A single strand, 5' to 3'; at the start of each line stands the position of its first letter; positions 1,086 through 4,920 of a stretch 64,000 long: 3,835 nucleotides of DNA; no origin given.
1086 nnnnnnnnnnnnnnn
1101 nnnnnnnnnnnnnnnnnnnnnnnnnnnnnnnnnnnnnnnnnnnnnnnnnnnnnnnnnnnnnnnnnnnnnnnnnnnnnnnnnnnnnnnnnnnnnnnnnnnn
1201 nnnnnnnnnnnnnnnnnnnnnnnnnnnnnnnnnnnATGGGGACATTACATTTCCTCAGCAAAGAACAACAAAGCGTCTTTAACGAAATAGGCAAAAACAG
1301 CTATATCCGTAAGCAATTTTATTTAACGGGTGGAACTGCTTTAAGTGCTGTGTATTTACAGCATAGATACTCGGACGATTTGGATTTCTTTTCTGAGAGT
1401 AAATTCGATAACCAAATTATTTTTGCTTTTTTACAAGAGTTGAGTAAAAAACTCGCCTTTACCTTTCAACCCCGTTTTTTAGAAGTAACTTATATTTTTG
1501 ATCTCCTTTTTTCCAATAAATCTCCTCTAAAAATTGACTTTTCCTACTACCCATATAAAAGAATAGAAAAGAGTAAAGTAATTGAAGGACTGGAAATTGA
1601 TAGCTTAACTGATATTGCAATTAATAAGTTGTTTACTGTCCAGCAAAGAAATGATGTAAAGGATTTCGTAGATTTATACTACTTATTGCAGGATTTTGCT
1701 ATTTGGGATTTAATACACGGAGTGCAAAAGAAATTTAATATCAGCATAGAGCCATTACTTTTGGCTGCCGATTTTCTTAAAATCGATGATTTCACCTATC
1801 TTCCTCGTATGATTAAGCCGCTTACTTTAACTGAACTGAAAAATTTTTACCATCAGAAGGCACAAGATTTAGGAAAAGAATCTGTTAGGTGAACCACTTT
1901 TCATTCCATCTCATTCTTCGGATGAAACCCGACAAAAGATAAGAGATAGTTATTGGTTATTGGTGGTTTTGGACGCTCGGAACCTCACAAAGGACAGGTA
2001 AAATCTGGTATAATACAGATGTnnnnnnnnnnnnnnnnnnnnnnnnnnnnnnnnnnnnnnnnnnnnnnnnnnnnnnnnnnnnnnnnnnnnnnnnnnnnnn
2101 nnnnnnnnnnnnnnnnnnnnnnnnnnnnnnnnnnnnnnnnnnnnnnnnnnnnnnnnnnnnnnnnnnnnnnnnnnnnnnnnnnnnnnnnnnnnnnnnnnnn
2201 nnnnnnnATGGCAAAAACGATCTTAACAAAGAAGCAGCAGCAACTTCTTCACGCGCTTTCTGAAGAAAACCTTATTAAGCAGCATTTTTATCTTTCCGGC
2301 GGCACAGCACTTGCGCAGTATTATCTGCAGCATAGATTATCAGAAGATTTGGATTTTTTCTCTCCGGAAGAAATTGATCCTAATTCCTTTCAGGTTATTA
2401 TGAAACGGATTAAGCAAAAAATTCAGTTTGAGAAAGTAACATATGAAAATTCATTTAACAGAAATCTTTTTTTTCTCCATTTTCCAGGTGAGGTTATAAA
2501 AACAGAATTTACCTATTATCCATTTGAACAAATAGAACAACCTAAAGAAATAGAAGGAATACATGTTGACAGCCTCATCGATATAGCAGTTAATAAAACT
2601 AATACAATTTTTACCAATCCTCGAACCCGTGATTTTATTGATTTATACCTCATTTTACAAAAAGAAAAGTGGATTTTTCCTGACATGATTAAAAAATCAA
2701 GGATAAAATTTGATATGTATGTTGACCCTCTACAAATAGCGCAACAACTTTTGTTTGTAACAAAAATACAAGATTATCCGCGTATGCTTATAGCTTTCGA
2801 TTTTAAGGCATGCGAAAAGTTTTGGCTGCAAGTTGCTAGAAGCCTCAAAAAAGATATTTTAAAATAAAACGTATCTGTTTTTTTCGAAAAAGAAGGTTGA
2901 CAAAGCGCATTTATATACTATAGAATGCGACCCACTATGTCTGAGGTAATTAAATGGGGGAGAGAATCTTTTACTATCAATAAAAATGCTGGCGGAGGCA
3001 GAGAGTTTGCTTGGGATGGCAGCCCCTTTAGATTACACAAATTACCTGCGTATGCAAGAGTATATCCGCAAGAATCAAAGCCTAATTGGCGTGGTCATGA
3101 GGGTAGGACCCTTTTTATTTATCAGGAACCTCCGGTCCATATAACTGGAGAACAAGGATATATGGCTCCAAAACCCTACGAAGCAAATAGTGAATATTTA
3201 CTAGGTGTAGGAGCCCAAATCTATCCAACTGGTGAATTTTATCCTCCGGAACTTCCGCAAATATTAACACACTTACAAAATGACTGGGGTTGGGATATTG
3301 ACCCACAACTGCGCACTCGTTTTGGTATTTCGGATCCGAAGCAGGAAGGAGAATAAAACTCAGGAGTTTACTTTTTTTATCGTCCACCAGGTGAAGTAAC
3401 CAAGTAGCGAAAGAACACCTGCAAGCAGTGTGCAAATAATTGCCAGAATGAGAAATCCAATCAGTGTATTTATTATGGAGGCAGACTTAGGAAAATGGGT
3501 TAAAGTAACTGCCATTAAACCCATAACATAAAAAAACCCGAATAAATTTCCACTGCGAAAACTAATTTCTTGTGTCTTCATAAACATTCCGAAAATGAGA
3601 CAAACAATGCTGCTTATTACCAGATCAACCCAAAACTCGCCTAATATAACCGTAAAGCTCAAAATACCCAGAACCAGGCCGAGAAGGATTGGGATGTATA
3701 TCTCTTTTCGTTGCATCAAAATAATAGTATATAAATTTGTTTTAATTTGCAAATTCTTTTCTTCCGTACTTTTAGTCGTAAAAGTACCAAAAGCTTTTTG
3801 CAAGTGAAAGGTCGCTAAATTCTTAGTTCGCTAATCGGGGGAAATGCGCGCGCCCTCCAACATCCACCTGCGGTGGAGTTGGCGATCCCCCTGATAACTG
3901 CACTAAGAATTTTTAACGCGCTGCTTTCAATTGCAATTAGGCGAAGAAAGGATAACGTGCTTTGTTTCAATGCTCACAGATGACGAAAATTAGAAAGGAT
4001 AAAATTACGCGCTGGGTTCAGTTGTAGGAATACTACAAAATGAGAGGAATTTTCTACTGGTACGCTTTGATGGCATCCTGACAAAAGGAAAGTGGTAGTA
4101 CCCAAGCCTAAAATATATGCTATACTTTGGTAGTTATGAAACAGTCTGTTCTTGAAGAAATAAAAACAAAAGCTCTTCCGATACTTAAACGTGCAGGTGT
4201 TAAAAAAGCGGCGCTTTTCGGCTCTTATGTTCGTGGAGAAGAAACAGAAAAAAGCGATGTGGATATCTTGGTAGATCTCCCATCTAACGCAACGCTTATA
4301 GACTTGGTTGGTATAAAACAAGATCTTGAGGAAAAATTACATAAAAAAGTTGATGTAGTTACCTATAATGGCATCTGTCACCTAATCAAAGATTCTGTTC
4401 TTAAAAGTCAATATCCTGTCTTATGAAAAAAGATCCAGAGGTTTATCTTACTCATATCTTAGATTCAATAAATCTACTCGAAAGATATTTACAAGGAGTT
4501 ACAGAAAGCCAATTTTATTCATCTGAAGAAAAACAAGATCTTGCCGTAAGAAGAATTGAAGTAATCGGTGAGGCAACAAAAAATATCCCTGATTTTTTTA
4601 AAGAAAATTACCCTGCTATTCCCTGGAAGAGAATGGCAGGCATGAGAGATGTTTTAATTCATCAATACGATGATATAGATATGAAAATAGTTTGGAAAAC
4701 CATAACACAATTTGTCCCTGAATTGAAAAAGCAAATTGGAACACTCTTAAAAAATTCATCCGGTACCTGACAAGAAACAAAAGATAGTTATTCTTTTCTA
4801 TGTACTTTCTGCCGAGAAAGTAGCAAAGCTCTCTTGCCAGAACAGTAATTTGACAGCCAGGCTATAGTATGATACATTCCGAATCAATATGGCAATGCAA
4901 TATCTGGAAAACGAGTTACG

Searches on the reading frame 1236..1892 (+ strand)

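Call 47: search_protein_families(library=pfam, proteins=[window:1236-1892:+], max_evalue=0.001)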
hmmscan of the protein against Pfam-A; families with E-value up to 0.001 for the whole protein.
window:1236-1892:+ (218 aa): 1 family
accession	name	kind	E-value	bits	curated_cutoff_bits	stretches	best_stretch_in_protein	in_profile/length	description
PF08843.17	AbiEii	-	2.1e-16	61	22.5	1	25-154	12-171/238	Nucleotidyl transferase AbiEii toxin, Type IV TA system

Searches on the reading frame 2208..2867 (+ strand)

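Call 47: search_protein_families(library=pfam, proteins=[window:2208-2867:+], max_evalue=0.001)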
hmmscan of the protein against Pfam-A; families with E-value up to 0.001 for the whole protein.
window:2208-2867:+ (219 aa): 1 family
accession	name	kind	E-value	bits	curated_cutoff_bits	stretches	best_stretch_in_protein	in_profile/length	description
PF08843.17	AbiEii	-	3.8e-16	60.2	22.5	1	20-159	8-176/238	Nucleotidyl transferase AbiEii toxin, Type IV TA system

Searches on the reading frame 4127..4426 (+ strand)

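Call 66: search_protein_families(library=pfam, proteins=[window:4127-4426:+], max_evalue=0.0001)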
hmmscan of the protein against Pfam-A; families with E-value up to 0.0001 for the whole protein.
window:4127-4426:+ (99 aa): 2 families
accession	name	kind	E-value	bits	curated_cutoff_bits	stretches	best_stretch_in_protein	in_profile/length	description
PF01909.29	NTP_transf_2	-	2.8e-17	63.3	21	1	16-93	4-88/93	Nucleotidyltransferase domain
PF18765.7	Polbeta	-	1.4e-14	54.5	26.9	1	19-94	6-83/93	Polymerase beta, Nucleotidyltransferase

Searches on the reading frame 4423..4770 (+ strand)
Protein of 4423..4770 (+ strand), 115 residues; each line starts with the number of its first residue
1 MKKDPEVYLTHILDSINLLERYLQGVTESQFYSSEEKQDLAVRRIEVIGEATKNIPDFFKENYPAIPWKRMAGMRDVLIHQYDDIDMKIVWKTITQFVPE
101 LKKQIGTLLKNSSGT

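Call 66: search_protein_families(library=pfam, proteins=[window:4423-4770:+], max_evalue=0.0001)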
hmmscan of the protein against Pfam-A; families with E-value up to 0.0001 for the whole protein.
window:4423-4770:+ (115 aa): 1 family
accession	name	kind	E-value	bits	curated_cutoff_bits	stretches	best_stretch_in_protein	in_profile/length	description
PF01934.22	HepT-like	-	2.3e-29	102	23.5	1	12-105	1-117/120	Ribonuclease HepT-like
